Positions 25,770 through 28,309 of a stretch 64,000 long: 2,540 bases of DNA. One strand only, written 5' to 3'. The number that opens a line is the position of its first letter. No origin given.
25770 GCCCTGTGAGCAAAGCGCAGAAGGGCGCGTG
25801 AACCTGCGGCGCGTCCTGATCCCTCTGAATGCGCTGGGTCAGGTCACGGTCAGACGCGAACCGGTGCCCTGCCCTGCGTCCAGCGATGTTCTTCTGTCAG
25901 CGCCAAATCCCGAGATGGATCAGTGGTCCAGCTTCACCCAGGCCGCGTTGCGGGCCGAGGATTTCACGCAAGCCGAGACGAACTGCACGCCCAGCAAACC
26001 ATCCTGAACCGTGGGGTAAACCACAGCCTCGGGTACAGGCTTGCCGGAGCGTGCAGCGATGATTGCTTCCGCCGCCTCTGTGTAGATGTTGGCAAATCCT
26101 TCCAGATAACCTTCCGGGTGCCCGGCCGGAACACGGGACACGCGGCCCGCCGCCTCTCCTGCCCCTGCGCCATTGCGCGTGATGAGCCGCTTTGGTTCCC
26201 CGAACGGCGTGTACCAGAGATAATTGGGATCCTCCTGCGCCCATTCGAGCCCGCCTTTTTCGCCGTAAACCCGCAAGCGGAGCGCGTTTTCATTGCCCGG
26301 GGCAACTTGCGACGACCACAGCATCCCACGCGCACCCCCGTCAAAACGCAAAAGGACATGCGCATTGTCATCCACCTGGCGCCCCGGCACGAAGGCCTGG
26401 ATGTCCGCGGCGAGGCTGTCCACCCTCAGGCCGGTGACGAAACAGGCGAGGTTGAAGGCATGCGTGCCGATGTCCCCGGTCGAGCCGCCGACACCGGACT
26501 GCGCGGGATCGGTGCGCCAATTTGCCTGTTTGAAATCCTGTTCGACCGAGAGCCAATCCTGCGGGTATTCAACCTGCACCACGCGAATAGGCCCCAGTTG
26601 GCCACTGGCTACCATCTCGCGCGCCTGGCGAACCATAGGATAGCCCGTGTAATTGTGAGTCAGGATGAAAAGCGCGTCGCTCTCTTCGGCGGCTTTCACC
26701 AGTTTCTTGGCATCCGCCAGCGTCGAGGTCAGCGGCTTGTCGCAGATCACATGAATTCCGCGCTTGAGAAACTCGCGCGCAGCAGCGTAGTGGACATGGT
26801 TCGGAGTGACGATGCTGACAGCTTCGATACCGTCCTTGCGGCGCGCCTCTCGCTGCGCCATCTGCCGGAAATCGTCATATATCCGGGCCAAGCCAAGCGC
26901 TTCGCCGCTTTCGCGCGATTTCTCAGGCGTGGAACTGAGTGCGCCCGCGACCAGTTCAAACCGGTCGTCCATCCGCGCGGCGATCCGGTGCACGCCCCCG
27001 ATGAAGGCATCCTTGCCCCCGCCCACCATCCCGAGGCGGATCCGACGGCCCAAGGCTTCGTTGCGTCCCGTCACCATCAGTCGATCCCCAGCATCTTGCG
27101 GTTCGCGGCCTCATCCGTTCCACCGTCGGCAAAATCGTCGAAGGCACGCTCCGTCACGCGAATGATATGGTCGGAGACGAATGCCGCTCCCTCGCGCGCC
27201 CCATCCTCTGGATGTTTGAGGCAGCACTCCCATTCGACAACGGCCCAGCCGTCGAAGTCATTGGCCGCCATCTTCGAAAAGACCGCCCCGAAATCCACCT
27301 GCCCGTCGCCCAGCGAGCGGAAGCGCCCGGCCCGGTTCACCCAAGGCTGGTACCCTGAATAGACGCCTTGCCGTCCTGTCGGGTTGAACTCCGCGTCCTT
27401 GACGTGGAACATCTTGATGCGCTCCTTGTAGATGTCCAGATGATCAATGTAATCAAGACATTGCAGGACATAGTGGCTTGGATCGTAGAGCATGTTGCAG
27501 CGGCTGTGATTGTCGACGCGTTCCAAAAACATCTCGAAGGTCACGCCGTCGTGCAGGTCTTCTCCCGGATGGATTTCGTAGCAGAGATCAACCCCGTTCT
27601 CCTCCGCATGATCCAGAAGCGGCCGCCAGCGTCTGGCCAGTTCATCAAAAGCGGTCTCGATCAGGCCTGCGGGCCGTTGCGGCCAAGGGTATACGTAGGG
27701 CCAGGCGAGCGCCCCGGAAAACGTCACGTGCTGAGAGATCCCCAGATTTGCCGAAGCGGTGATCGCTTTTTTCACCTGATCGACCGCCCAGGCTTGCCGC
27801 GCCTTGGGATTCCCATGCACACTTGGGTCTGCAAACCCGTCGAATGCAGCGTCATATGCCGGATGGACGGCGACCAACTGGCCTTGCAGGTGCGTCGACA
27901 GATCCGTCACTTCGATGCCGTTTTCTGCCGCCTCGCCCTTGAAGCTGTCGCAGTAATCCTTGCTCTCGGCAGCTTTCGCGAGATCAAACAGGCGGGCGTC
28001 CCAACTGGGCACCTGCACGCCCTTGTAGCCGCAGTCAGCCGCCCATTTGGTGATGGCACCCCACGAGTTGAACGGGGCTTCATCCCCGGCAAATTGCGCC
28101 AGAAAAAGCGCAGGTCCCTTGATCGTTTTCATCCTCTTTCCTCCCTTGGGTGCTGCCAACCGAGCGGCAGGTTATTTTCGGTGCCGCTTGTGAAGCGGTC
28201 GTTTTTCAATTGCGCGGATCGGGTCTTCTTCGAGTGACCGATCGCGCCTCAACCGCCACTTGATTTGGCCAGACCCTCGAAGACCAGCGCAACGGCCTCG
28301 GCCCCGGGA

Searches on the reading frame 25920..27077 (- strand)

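Call 21: search_protein_families(library=pfam, proteins=[window:25920-27077:-], max_evalue=0.001)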
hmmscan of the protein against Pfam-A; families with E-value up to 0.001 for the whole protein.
window:25920-27077:- (385 aa): 3 families
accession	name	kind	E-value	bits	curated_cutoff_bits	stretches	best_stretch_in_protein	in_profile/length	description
PF22725.1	GFO_IDH_MocA_C3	-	4.5e-34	117.6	27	1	149-278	1-124/124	GFO/IDH/MocA C-terminal domain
PF02894.22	GFO_IDH_MocA_C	-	1.5e-24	87.5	22.9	1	153-383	1-218/218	Oxidoreductase family, C-terminal alpha/beta domain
PF01408.29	GFO_IDH_MocA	-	1.4e-22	81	24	1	13-139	1-118/120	Oxidoreductase family, NAD-binding Rossmann fold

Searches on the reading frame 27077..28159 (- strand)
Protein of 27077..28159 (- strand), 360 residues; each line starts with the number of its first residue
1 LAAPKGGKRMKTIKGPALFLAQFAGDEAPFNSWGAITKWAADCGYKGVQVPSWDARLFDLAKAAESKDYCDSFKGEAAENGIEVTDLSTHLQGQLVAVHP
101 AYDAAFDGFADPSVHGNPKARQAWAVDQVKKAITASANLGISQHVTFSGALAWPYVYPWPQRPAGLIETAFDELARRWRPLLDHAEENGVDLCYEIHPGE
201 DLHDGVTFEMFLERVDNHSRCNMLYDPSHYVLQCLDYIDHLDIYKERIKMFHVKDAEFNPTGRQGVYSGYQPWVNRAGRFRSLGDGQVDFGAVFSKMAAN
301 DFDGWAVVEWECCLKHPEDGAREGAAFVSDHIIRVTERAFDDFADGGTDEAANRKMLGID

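Call 21: search_protein_families(library=pfam, proteins=[window:27077-28159:-], max_evalue=0.001)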
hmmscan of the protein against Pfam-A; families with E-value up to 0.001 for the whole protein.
window:27077-28159:- (360 aa): 1 family
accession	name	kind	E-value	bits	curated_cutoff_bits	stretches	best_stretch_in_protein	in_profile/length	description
PF01261.30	AP_endonuc_2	-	5e-44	151.3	31.1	1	38-328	2-246/249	Xylose isomerase-like TIM barrel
